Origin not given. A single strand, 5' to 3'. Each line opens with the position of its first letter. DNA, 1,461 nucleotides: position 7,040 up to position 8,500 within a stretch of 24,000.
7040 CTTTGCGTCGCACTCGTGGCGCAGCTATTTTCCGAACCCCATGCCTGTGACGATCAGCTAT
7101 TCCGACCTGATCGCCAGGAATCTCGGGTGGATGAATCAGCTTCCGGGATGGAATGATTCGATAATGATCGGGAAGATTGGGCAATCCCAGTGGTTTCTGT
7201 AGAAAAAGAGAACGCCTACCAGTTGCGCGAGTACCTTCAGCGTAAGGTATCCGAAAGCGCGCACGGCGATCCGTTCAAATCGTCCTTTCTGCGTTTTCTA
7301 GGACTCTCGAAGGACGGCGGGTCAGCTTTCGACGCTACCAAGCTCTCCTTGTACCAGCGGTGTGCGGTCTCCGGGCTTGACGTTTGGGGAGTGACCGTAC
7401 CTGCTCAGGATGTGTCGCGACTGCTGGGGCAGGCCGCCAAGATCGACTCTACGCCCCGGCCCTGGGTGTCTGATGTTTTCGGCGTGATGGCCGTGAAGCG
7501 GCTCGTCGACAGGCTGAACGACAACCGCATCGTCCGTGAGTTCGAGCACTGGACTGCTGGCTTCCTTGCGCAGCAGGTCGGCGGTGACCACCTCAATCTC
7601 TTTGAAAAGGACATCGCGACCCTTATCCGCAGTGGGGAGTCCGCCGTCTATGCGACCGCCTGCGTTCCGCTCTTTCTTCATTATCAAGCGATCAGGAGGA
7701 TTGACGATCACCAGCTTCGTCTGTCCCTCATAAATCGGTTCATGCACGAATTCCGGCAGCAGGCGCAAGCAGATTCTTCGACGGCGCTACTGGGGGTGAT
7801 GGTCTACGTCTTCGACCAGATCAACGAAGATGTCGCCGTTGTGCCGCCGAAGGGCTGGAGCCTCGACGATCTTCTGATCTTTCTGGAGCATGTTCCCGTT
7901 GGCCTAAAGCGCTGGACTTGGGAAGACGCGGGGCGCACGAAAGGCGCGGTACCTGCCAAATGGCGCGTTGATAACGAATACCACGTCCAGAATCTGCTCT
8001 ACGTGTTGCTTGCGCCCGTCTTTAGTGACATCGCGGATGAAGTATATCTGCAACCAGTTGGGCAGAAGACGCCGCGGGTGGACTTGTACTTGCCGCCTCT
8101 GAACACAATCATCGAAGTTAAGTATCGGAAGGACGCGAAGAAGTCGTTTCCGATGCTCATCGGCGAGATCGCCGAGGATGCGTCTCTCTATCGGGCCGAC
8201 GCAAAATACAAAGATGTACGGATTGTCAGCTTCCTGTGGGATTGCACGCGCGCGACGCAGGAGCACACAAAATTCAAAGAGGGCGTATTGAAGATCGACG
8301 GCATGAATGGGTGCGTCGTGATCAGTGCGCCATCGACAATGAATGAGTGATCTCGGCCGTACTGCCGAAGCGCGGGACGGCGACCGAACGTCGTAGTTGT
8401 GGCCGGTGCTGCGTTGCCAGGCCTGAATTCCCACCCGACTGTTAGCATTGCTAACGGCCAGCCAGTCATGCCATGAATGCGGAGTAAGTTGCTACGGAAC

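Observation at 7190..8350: pAgo-coupled protein: PD-(D/E)XK nuclease C-terminus fused to an unrecognised ~250-aa N-terminal domain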

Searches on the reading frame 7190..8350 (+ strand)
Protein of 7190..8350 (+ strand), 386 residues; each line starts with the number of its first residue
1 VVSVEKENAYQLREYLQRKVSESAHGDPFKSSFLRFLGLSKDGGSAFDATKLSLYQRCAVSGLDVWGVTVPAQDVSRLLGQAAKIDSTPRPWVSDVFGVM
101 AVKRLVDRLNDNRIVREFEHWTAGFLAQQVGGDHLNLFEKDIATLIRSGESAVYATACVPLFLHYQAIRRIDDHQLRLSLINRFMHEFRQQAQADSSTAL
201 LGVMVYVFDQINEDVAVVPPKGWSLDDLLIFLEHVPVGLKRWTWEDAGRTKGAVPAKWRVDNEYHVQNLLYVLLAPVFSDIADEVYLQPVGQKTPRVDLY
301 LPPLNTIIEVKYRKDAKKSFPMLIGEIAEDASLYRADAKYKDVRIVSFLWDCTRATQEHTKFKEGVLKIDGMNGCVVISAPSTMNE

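Call 3: search_protein_families(library=pfam, proteins=[window:7190-8350:+], max_evalue=1)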
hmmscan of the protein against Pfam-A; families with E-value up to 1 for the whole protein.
window:7190-8350:+ (386 aa): 1 family
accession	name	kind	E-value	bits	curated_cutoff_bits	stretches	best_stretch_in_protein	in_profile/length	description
PF18742.7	DpnII-MboI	-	1.3e-41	142.1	27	1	234-382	2-150/150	REase_DpnII-MboI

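Call 4: search_protein_families(library=padloc, proteins=[window:7190-8350:+], max_evalue=1)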
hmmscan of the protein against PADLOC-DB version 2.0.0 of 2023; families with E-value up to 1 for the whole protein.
window:7190-8350:+ (386 aa): 3 families
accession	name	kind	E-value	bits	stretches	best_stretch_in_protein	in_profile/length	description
PDLC02404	Aga_Helical-REase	-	7.7e-130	431.9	1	8-385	2-368/368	Class II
PDLC02411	Aga_Helical-REase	-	2.7e-101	337.5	1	7-382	2-377/378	Class II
PDLC02407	Aga_Helical-REase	-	9.3e-29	99.1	1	174-384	194-392/401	Class II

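Call 5: search_protein_families(library=ncbifam, proteins=[window:7190-8350:+], max_evalue=1)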
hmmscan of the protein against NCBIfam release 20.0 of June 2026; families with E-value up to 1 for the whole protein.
window:7190-8350:+ (386 aa): 0 families

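Call 6: search_solved_structures(query=window:7190-8350:+, max_evalue=1, show_alignments=2)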
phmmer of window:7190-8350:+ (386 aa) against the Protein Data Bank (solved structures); distinct sequences matched with E-value up to 1: 1.
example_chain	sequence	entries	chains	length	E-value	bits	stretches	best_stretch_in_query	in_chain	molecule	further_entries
23wq_1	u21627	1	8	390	1.7e-177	593.7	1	1-385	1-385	EcbAgaN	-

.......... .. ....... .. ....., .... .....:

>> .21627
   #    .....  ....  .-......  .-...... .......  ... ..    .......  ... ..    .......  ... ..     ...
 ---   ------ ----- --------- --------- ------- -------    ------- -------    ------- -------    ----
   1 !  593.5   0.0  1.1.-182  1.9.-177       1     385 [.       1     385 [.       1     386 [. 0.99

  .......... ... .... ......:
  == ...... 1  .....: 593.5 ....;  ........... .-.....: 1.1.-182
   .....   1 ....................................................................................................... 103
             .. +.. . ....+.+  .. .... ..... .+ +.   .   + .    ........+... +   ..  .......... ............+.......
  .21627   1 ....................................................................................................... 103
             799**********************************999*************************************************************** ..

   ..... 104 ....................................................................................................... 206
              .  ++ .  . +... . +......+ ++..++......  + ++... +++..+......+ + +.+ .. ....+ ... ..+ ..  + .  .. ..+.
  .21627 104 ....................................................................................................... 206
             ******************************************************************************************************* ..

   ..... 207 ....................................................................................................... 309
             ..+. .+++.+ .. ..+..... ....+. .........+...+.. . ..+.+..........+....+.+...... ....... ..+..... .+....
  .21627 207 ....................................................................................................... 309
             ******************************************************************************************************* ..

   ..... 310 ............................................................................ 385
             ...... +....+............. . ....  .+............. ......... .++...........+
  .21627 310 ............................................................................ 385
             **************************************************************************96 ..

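Call 18: search_dna_similar(query=window:7190-8350:+, collection=plasmids, mode=protein, max_rows=20)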
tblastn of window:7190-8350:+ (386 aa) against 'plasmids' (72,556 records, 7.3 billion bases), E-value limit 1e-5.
Records with a match: 5; places in all: 5; records where one place covers at least 80% of the query: 2.
Best place of each record, by identity: 60-80% 1; <60% 4.
By first word of the organism name: Roseomonas 2; Shewanella 1; Fibrella 1; Methylococcus 1.
By predicted mobility (MOB-suite, as given by PLSDB): non-mobilizable 4; conjugative 1.
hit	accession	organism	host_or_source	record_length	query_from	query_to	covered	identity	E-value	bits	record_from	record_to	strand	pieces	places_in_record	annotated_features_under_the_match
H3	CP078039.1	Shewanella putrefaciens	Whole Organism,sink handle in ICU Room ...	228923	1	385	100%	79.0%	0e+0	643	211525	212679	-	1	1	hypothetical protein | lipase chaperone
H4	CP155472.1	Fibrella sp. ES10-3-2-2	single cell,soil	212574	72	386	82%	30.6%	2e-39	157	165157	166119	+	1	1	hypothetical protein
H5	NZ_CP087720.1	Roseomonas sp. OT10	single cell,human skin swab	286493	182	385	53%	42.7%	3e-37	150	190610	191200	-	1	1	hypothetical protein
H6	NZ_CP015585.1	Roseomonas gilardii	Purified bacterial strains from deep ...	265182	182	384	53%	42.4%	2e-36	148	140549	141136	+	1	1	hypothetical protein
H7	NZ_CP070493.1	Methylococcus sp. EFPC2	pure culture,stream biofilm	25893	224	386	42%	36.6%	9e-24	110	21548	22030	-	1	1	hypothetical protein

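Call 20: find_homologous_proteins(query=window:7190-8350:+, max_evalue=0.001)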
Query window:7190-8350:+ (386 aa): 616 proteins with E <= 0.001 among 4188 candidates; the best 120 are listed.
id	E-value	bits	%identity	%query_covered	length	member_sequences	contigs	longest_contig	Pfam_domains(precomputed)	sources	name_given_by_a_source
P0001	1.3e-259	879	100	100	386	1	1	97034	PF18742.8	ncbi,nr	ncbi:MAG: hypothetical protein IT495_04910 [Gammaproteobacteria bacterium]|nr:hypothetical protein [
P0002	1.8e-246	836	95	100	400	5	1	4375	PF18742.8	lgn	-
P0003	2.1e-214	730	82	100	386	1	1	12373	PF18742.8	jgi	jgi:REase_DpnII-MboI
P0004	2.5e-213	727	82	100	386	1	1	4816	PF18742.8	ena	-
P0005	8.5e-213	725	83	100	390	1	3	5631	PF18742.8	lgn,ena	-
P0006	2.3e-212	723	82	100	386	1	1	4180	PF18742.8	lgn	-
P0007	5.8e-211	719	82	100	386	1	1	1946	PF18742.8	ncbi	-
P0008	2.1e-210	717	80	100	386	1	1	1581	PF18742.8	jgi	jgi:hypothetical protein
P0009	5.7e-210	715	81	100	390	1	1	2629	PF18742.8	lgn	-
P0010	1.4e-209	714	81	100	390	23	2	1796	PF18742.8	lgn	-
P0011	2.6e-209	713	80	100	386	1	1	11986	PF18742.8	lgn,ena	-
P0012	4.5e-209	713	81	100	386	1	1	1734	PF18742.8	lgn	-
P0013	5.4e-209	712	80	100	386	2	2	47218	PF18742.8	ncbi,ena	-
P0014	6.2e-209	712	81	100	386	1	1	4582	PF18742.8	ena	-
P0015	7.3e-209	712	82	100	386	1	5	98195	PF18742.8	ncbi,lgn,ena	-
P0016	2.1e-208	710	80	100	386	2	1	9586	PF18742.8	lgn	-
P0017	2.3e-208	710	80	100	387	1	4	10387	PF18742.8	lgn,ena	-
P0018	2.4e-208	710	80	100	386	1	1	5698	PF18742.8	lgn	-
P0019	4.8e-208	709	80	100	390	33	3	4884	PF18742.8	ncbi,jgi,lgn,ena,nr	ncbi:MAG: hypothetical protein CVU23_01330 [Betaproteobacteria bacterium HGW-Betaproteobacteria-17]|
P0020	6.6e-208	709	80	100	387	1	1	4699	PF18742.8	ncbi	-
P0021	1.1e-207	708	80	100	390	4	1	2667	PF18742.8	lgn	-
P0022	1.2e-207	708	80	100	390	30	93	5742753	PF18742.8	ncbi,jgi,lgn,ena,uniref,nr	ncbi:hypothetical protein L1F06_016655 [Ectopseudomonas hydrolytica]|uniref:Uncharacterized protein 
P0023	1.2e-207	708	79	100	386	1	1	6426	PF18742.8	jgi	jgi:hypothetical protein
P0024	1.5e-207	708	80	100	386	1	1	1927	PF18742.8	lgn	-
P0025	1.5e-207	707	81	100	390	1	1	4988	PF18742.8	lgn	-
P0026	2.2e-207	707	81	100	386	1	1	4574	PF18742.8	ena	-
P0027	3.3e-207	706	81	100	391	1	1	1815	PF18742.8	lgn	-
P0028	3.5e-207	706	80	100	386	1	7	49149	PF18742.8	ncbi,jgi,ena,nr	ncbi:MAG: hypothetical protein A2X56_00055 [Nitrospirae bacterium GWC2_57_13]|nr:MAG: hypothetical p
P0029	4.7e-207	706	80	100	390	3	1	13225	PF18742.8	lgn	-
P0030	5.2e-207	706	79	100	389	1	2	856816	PF18742.8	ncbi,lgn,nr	ncbi:TPA: hypothetical protein L3719_000271 [Pseudomonas aeruginosa]|nr:hypothetical protein [Pseudo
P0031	9.7e-207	705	80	100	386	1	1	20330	PF18742.8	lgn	-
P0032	1.5e-206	704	80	100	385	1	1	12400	PF18742.8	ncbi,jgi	jgi:hypothetical protein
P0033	1.6e-206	704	80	100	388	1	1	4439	PF18742.8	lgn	-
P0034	2.3e-206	704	79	100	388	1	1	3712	PF18742.8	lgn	-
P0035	2.6e-206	703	80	100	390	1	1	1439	PF18742.8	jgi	jgi:REase_DpnII-MboI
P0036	1.0e-205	701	80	100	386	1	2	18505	PF18742.8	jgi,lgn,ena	-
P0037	1.1e-205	701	79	100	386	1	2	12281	PF18742.8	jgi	-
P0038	1.2e-205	701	79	100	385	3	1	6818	PF18742.8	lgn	-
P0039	2.1e-205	700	80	100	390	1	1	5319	PF18742.8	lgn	-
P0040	2.2e-205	700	80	100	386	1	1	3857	PF18742.8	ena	-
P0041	2.8e-205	700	79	100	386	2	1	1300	PF18742.8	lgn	-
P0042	3.6e-205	700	79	100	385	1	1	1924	PF18742.8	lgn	-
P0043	5.5e-205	699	79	100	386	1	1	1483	PF18742.8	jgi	-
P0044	5.6e-205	699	78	100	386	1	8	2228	PF18742.8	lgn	-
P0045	5.8e-205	699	79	100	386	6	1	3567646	PF18742.8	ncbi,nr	ncbi:hypothetical protein TspCOW1_01730 [Thiohalobacter sp. COW1]|nr:hypothetical protein TspCOW1_01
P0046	5.9e-205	699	79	100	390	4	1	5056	PF18742.8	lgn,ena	-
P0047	7.1e-205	699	79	100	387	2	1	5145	PF18742.8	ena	-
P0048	9.9e-205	698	79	100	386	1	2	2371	PF18742.8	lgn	-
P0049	1.1e-204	698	79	100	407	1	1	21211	PF18742.8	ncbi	ncbi:MAG: PD-(D/E)XK nuclease domain-containing protein [Acidobacteriaceae bacterium]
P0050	1.1e-204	698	79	100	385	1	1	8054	PF18742.8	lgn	-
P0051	1.3e-204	698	79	100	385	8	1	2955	PF18742.8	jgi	jgi:hypothetical protein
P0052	2.0e-204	697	80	100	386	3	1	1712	PF18742.8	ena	-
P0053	3.0e-204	697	79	100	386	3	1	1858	PF18742.8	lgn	-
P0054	3.2e-204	697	80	100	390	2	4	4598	PF18742.8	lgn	-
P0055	3.7e-204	696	79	100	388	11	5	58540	PF18742.8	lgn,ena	-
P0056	4.2e-204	696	79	100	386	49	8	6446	PF18742.8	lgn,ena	-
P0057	4.7e-204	696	79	100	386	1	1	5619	PF18742.8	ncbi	-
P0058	5.0e-204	696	78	100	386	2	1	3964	PF18742.8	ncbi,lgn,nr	ncbi:MAG: hypothetical protein EPO39_04900 [Candidatus Manganitrophaceae bacterium]|nr:MAG: hypothet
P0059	5.1e-204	696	79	100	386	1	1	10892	PF18742.8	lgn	-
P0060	6.0e-204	696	78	100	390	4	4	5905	PF18742.8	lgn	-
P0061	7.6e-204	695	77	100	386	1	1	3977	PF18742.8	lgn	-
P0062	9.6e-204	695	79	98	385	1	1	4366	PF18742.8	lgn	-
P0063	1.1e-203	695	78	100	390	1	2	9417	PF18742.8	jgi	-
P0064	1.3e-203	695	78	100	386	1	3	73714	PF18742.8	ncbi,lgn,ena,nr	ncbi:MAG: hypothetical protein EPN55_01720 [Gammaproteobacteria bacterium]|nr:MAG: hypothetical prot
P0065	1.4e-203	694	78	100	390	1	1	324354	PF18742.8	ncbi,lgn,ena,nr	ncbi:MAG: hypothetical protein LPK11_10955 [Chromatiaceae bacterium]|nr:hypothetical protein [Chroma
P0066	1.9e-203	694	78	100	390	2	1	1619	PF18742.8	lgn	-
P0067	2.7e-203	694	78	100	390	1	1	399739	PF18742.8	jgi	jgi:hypothetical protein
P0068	3.5e-203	693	79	100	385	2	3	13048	PF18742.8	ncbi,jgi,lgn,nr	ncbi:MAG TPA: hypothetical protein DD418_26675 [Pseudomonas sp.]|nr:hypothetical protein [Pseudomona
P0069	6.8e-203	692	78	100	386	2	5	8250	PF18742.8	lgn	-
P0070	8.6e-203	692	78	100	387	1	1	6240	PF18742.8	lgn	-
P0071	8.9e-203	692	78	100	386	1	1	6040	PF18742.8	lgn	-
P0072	9.8e-203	692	77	100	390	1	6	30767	PF18742.8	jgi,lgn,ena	jgi:hypothetical protein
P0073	1.1e-202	692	79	100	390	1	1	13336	PF18742.8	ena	-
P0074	1.1e-202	691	79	100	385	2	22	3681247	PF18742.8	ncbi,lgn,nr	ncbi:hypothetical protein XalbCFBP2523_00765 [Xanthomonas albilineans]|nr:hypothetical protein XalbC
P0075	1.2e-202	691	78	100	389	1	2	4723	PF18742.8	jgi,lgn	-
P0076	2.4e-202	690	78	100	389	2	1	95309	PF18742.8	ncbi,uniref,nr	ncbi:hypothetical protein [Methylomonas fluvii]|uniref:PD-(D/E)XK nuclease superfamily protein n=1 T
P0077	7.5e-202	689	78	100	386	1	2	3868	PF18742.8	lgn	-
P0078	7.5e-202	689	77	100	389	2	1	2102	PF18742.8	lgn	-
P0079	9.1e-202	688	77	99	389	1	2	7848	PF18742.8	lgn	-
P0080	9.3e-202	688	79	100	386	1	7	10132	PF18742.8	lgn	-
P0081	1.1e-201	688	78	100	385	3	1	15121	PF18742.8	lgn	-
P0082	1.3e-201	688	78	100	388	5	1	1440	PF18742.8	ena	-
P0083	1.7e-201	688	77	100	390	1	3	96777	PF18742.8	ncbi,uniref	ncbi:hypothetical protein [Sedimenticola sp.]|uniref:PD-(D/E)XK nuclease domain-containing protein n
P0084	1.7e-201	688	78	100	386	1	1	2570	PF18742.8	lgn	-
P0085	2.0e-201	687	77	100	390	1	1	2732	PF18742.8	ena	-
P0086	3.4e-201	687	78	100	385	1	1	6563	PF18742.8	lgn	-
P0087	3.7e-201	686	77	100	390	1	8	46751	PF18742.8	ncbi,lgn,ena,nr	ncbi:MAG: hypothetical protein CMK32_11320 [Porticoccaceae bacterium]|nr:hypothetical protein [Porti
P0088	3.9e-201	686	78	99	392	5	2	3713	PF18742.8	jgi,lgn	jgi:hypothetical protein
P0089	4.3e-201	686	78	100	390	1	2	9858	PF18742.8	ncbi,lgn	-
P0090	4.5e-201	686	78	100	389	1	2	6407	PF18742.8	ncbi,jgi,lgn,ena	-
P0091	4.5e-201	686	78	99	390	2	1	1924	PF18742.8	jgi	jgi:hypothetical protein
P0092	4.6e-201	686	78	100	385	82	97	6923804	PF18742.8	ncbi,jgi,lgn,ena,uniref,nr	ncbi:hypothetical protein V4238_001108 [Pseudomonas aeruginosa]|uniref:Uncharacterized protein n=2 T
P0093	5.5e-201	686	78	100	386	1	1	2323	PF18742.8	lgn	-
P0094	7.3e-201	685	78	100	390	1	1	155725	PF18742.8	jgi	jgi:hypothetical protein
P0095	8.9e-201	685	77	100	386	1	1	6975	PF18742.8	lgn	-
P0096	1.3e-200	685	77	100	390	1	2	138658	PF18742.8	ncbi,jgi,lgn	jgi:hypothetical protein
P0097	1.7e-200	684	78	100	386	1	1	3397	PF18742.8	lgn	-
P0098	1.8e-200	684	77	100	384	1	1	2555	PF18742.8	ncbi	-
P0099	2.1e-200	684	78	99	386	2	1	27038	PF18742.8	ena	-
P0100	2.3e-200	684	77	100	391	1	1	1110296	PF18742.8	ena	-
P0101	2.5e-200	684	78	100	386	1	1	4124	PF18742.8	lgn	-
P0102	3.0e-200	683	76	100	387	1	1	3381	PF18742.8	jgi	jgi:hypothetical protein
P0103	4.3e-200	683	77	100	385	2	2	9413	PF18742.8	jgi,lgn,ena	-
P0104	4.5e-200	683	77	100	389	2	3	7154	PF18742.8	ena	-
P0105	8.0e-200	682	78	100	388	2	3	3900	PF18742.8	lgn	-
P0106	1.1e-199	682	77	100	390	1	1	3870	PF18742.8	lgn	-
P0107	1.1e-199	682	76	100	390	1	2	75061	PF18742.8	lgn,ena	-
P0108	2.0e-199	681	77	100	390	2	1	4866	PF18742.8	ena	-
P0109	2.7e-199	680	77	100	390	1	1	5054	PF18742.8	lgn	-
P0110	1.2e-198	678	77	100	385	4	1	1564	PF18742.8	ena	-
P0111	1.4e-198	678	76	100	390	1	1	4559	PF18742.8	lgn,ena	-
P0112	2.6e-198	677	76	100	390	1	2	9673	PF18742.8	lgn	-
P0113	2.6e-198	677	77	100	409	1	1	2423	PF18742.8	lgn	-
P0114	2.7e-198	677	76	100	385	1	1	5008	PF18742.8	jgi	jgi:hypothetical protein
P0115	3.0e-198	677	76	100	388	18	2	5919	PF18742.8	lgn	-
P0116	3.5e-198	677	77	100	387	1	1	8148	PF18742.8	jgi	jgi:hypothetical protein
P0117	3.6e-198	677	76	100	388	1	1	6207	PF18742.8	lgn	-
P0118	4.8e-198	676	76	100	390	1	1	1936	PF18742.8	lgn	-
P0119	5.4e-198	676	76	100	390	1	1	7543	PF18742.8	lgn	-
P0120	1.0e-197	675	75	100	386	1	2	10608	PF18742.8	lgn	-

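Call 21: find_related_loci(query=window:7190-8350:+, collection=genome_contigs, flank=8000)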
Query window:7190-8350:+ (386 aa) in genome_contigs; peptide patterns used: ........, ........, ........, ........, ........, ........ (x = any residue, [..] = any of these).
67 stretches matched a pattern; 30 encode a relative of the query (tblastn E <= 1e-3); 30 distinct loci.
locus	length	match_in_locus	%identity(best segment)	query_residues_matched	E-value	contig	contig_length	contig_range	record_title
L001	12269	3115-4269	80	1-385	0e+0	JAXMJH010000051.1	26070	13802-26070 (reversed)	MAG: Lysobacteraceae bacterium isolate G7_concoct.bin.32 k141_120981, whole genome shotgun sequence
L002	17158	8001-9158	78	1-386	0e+0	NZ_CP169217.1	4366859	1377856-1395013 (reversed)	Methylomicrobium lacus strain 22M6SE5-12 chromosome, complete genome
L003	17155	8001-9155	80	1-385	0e+0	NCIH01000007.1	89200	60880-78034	MAG: Hydrogenophilales bacterium 17-64-11 lw04302015_17_scaffold_91, whole genome shotgun sequence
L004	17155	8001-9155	80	1-385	0e+0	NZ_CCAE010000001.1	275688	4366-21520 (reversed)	Hydrogenophaga intermedia strain S1, whole genome shotgun sequence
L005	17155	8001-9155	78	1-385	0e+0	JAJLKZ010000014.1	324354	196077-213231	MAG: Chromatiaceae bacterium isolate PE-2-11 k141_1364988, whole genome shotgun sequence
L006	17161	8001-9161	79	1-385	0e+0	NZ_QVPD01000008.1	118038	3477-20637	Cognatiluteimonas weifangensis strain WF-2 LB2_Scf_8, whole genome shotgun sequence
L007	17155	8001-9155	77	1-385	0e+0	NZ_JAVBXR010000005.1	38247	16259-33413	MAG: Desulfobulbus sp. isolate GS12 721, whole genome shotgun sequence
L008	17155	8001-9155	75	1-385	0e+0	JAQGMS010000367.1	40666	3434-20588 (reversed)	MAG: Ramlibacter sp. isolate RYN_567 scaffold_4735941, whole genome shotgun sequence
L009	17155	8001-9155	76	1-385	0e+0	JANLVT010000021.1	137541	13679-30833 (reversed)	MAG: Lysobacterales bacterium isolate OTE_21_concoct_357 OTE_21_k141_232009, whole genome shotgun sequence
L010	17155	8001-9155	75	1-385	0e+0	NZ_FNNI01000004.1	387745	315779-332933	Aidingimonas halophila strain DSM 19219, whole genome shotgun sequence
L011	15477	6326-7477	75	1-385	0e+0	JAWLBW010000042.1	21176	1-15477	MAG: bacterium isolate 15dZY3.bin.127 NODE_2901_length_21176_cov_3.254258, whole genome shotgun sequence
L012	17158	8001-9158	82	1-386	0e+0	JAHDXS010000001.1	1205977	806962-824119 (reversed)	MAG: Alphaproteobacteria bacterium isolate PRO23 NODE_3_length_1205977_cov_24.279138, whole genome shotgun sequence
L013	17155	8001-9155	68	1-385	0e+0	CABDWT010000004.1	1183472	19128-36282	Phytobacter ursingii strain ATCC27989T genome assembly, contig: ATCC27989T_contig_12, whole genome shotgun sequence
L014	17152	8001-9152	56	1-385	3e-144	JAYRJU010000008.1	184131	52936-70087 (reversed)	MAG: Rhodospirillaceae bacterium isolate SZ_szas3bin.26 NODE_107_length_184131_cov_6.44296, whole genome shotgun sequenc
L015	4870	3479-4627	49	1-384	3e-132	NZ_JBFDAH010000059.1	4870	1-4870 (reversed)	Aliikangiella maris strain GXAS 306 Scaffold59, whole genome shotgun sequence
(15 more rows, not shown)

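Call 38: predict_structure(alignment_id=A1)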
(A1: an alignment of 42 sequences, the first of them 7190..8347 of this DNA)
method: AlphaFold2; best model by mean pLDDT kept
length: 386 residues; sequences in the alignment: 42
mean_pLDDT: 49.9   pTM: 0.44
mean pLDDT of the five models: 49.9, 46.2, 45.0, 44.1, 42.5
residues with pLDDT >= 90: 0; 70-90: 70; 50-70: 100; < 50: 216
segments of 3 or more residues with pLDDT < 50: 1-25, 38-41, 43-46, 85-91, 166-171, 191-198, 205-322, 353-386
pLDDT, mean of each block of 10 residues (from residue 1): 28 40 50 53 54 79 74 85 53 64 83 84 78 66 69 51 49 52 53 48 48 30 38 33 25 25 31 33 32 37 35 40 51 54 54 44 42 42 33
secondary structure, 60 per line:
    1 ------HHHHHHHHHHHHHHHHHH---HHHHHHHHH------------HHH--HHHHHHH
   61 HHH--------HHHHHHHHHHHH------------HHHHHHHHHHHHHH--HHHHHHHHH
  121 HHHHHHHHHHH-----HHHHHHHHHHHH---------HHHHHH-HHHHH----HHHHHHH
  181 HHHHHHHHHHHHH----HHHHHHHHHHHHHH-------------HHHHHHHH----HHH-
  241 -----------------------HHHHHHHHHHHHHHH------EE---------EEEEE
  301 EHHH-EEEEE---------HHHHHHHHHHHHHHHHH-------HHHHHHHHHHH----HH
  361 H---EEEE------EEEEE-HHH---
elements in order: H7-24 H28-36 H54-63 H72-83 H96-109 H112-131 H137-148 H158-163 H165-169 H174-193 H198-211 H225-232 H264-278 E296-301 E306-310 H320-336 H344-354 E365-368 E375-379
